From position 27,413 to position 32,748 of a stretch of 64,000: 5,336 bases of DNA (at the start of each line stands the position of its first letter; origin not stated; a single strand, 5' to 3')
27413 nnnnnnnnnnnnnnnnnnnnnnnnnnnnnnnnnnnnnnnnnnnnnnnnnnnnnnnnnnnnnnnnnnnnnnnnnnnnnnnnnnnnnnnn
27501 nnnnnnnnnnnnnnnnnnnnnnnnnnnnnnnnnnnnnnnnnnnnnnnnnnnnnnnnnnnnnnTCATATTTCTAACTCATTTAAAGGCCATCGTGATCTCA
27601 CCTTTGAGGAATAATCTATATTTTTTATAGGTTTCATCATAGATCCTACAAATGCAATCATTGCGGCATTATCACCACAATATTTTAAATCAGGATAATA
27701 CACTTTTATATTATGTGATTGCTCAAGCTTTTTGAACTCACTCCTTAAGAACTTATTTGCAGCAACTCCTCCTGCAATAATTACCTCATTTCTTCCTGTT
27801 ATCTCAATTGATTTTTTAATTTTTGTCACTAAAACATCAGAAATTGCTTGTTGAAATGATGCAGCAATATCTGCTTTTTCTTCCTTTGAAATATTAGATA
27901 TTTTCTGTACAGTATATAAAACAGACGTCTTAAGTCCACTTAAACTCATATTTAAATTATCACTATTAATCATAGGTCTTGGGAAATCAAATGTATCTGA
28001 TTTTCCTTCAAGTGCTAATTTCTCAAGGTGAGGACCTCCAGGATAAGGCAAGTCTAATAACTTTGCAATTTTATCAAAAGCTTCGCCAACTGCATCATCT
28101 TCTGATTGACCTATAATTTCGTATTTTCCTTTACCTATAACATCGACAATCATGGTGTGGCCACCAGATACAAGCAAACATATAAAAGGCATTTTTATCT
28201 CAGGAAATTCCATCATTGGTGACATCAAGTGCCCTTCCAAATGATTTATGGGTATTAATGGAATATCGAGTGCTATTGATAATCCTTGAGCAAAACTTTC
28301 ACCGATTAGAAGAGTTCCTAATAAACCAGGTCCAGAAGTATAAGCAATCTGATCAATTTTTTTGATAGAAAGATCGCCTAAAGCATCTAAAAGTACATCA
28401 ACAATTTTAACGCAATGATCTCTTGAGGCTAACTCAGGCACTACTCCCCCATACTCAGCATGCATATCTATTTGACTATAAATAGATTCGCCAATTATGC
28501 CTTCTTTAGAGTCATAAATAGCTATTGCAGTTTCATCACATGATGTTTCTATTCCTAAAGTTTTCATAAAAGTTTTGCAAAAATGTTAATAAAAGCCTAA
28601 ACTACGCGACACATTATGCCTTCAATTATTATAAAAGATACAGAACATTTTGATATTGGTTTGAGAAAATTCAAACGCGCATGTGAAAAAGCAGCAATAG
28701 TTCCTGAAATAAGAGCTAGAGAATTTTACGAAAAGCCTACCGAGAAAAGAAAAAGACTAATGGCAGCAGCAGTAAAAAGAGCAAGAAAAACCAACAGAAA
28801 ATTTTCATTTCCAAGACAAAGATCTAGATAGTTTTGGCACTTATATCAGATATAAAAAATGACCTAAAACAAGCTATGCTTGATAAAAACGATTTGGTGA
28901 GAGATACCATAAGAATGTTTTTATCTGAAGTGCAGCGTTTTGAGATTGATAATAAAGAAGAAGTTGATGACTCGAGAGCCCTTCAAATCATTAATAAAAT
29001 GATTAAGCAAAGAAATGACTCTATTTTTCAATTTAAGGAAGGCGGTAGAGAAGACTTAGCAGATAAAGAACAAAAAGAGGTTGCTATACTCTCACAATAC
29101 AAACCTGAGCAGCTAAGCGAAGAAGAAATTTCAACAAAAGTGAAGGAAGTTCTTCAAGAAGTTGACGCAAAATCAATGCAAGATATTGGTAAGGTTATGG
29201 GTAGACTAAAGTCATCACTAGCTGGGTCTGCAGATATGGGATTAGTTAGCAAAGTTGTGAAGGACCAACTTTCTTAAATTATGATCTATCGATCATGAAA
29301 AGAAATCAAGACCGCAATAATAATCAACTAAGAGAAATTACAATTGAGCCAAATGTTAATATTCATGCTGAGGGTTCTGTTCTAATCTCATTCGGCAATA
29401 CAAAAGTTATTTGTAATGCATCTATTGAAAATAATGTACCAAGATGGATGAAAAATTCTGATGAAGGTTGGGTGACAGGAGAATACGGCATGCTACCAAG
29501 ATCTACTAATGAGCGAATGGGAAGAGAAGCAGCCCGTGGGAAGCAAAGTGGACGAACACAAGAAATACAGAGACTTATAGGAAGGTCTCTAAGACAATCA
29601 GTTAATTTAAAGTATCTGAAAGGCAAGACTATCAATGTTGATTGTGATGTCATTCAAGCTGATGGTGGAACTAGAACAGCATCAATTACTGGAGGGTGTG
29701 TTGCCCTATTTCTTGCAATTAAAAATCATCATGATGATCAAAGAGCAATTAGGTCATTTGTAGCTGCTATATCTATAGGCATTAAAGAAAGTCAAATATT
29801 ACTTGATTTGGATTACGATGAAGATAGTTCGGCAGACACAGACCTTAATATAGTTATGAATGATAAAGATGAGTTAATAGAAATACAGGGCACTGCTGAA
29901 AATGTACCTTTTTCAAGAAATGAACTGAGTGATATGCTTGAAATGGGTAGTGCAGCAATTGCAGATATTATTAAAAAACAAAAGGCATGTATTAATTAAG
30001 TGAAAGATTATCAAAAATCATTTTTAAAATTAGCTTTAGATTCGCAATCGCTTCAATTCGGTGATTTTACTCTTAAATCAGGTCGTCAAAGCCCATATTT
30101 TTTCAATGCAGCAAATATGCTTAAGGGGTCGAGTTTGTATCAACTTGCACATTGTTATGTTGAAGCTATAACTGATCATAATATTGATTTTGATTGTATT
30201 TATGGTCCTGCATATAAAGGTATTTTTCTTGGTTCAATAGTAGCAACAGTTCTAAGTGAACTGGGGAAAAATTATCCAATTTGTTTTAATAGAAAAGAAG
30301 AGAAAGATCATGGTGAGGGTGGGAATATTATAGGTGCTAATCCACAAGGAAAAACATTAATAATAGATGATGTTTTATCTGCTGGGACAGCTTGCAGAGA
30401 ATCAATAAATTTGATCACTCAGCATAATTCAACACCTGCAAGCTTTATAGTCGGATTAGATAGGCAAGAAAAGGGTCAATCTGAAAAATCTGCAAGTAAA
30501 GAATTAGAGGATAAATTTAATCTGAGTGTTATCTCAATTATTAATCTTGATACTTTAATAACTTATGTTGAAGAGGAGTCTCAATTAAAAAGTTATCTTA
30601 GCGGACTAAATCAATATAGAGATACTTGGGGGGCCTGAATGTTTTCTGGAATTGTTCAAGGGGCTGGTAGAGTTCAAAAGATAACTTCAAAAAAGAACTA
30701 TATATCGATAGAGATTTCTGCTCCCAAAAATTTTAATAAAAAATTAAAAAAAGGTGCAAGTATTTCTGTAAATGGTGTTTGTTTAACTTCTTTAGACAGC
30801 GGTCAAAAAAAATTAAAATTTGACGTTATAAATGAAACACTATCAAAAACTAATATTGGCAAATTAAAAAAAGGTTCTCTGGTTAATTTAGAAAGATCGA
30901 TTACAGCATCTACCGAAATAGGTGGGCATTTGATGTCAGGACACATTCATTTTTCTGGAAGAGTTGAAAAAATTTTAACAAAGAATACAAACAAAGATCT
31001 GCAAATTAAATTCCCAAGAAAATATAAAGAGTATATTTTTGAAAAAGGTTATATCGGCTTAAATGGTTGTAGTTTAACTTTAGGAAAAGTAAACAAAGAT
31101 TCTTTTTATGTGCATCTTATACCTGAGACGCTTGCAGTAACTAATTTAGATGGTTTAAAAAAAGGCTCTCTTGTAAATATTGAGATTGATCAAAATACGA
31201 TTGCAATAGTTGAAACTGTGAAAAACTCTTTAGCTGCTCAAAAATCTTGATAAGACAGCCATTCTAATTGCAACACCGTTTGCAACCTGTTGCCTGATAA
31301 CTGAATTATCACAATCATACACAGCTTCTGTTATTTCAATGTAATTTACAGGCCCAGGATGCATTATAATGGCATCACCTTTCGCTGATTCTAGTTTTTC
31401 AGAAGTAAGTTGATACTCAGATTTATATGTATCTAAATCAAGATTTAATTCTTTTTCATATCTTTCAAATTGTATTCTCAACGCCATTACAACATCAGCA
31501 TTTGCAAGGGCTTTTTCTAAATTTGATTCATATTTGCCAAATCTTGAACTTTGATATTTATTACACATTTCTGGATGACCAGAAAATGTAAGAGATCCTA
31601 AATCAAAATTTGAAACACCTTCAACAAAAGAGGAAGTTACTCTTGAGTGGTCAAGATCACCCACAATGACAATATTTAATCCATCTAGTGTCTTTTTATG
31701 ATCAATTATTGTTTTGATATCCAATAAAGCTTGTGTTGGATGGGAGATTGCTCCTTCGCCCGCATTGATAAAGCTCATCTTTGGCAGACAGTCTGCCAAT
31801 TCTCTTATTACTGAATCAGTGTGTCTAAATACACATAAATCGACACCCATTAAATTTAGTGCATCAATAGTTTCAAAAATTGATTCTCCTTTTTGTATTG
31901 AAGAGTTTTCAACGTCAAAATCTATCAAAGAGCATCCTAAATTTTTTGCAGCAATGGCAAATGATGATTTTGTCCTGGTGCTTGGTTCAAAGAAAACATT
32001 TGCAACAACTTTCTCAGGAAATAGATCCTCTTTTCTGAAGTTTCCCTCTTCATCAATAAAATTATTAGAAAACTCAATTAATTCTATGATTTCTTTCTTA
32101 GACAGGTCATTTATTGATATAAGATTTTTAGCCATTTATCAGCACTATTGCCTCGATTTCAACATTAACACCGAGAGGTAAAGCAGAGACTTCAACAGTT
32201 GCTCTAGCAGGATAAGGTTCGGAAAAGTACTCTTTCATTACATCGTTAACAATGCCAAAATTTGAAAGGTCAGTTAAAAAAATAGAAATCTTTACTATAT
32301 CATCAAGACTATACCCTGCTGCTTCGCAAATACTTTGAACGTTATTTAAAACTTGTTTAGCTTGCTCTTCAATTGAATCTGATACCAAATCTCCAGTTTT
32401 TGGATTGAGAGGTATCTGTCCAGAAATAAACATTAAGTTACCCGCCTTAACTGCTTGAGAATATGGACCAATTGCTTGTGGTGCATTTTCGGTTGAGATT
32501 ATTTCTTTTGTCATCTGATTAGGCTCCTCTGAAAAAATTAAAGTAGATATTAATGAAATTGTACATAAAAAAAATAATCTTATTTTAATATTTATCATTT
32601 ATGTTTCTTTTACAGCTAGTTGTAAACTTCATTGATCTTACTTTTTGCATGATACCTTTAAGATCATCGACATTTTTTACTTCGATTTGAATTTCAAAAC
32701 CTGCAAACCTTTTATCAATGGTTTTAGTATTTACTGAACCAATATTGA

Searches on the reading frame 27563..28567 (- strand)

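Call 53: search_protein_families(library=pfam, max_evalue=0.00001, proteins=[window:27563-28567:-])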
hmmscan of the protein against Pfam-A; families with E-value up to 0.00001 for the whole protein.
window:27563-28567:- (334 aa): 2 families
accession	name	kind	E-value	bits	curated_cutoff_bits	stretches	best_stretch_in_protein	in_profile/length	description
PF00814.31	TsaD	-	1.6e-90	303.9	24.8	1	24-306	2-264/264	tRNA N6-adenosine threonylcarbamoyltransferase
PF22521.2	HypF_C_2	-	1e-09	39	27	1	181-300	123-235/241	Carbamoyltransferase, Kae1-like Domain, second subdomain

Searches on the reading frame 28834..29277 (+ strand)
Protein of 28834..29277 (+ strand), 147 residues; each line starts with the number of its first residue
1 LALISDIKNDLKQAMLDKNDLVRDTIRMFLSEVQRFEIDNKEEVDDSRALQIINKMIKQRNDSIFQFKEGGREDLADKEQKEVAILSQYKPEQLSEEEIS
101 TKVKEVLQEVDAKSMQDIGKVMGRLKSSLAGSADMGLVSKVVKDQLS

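Call 53: search_protein_families(library=pfam, max_evalue=0.00001, proteins=[window:28834-29277:+])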
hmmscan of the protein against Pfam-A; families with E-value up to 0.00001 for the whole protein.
window:28834-29277:+ (147 aa): 1 family
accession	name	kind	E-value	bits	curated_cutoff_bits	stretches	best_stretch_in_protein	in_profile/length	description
PF09424.15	YqeY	-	2e-47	161.3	27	1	6-146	3-143/143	Yqey-like protein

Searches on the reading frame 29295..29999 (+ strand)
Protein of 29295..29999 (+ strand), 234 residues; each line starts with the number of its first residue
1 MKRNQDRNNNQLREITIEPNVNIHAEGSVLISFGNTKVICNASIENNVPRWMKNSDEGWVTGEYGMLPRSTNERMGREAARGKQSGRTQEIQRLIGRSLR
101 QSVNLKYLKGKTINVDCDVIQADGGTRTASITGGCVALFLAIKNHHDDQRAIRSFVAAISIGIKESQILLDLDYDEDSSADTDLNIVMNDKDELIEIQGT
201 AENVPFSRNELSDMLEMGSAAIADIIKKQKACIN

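Call 53: search_protein_families(library=pfam, max_evalue=0.00001, proteins=[window:29295-29999:+])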
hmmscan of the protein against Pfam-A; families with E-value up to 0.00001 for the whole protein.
window:29295-29999:+ (234 aa): 2 families
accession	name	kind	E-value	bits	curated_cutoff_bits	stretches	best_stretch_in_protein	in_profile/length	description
PF01138.27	RNase_PH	-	1.5e-30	106.7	25.5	1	11-141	1-127/130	3' exoribonuclease family, domain 1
PF03725.20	RNase_PH_C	-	3.7e-13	49.6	20.8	1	155-220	2-66/67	3' exoribonuclease family, domain 2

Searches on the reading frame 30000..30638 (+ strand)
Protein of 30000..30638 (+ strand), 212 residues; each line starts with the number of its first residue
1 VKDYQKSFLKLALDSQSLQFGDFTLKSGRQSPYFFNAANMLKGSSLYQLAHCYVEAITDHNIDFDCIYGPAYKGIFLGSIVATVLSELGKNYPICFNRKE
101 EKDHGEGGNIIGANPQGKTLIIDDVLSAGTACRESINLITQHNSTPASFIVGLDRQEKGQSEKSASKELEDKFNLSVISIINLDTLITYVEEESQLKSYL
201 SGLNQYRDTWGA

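Call 53: search_protein_families(library=pfam, max_evalue=0.00001, proteins=[window:30000-30638:+])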
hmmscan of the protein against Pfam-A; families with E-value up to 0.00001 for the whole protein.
window:30000-30638:+ (212 aa): 1 family
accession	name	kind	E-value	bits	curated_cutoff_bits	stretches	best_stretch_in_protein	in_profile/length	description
PF00156.33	Pribosyltran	-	2.6e-06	27.3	26.3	1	57-163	23-134/158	Phosphoribosyl transferase domain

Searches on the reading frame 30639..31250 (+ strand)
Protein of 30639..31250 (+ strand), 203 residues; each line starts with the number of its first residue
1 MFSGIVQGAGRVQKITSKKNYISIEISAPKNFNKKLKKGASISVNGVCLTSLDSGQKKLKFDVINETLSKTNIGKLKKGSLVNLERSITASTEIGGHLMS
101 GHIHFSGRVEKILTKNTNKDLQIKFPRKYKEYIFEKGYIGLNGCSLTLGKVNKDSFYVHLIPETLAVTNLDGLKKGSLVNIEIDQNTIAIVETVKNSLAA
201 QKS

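Call 53: search_protein_families(library=pfam, max_evalue=0.00001, proteins=[window:30639-31250:+])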
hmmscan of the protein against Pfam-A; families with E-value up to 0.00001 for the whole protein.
window:30639-31250:+ (203 aa): 2 families
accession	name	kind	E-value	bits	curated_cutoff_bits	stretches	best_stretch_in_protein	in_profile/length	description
PF00677.23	Lum_binding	-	4.4e-48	161.7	27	2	100-184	1-86/86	Lumazine binding domain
PF14567.11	SUKH_5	-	4.5e-06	26.9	27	0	110-192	23-106/142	SMI1-KNR4 cell-wall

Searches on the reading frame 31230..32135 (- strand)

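Call 53: search_protein_families(library=pfam, max_evalue=0.00001, proteins=[window:31230-32135:-])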
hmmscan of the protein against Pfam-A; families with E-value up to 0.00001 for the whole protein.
window:31230-32135:- (301 aa): 2 families
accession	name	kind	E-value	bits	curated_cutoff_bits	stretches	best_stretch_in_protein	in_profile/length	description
PF02729.26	OTCace_N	-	2.4e-35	122.2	29.9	1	3-143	1-146/148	Aspartate/ornithine carbamoyltransferase, carbamoyl-P binding domain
PF00185.30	OTCace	-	1.4e-21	77.7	29.4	1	151-296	1-155/157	Aspartate/ornithine carbamoyltransferase, Asp/Orn binding domain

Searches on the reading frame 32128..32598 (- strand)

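Call 53: search_protein_families(library=pfam, max_evalue=0.00001, proteins=[window:32128-32598:-])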
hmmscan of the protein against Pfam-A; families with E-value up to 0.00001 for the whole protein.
window:32128-32598:- (156 aa): 1 family
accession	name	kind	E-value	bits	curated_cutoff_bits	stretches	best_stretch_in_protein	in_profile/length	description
PF01042.26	Ribonuc_L-PSP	-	4.2e-43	146.6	27.3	1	36-153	1-120/121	Endoribonuclease L-PSP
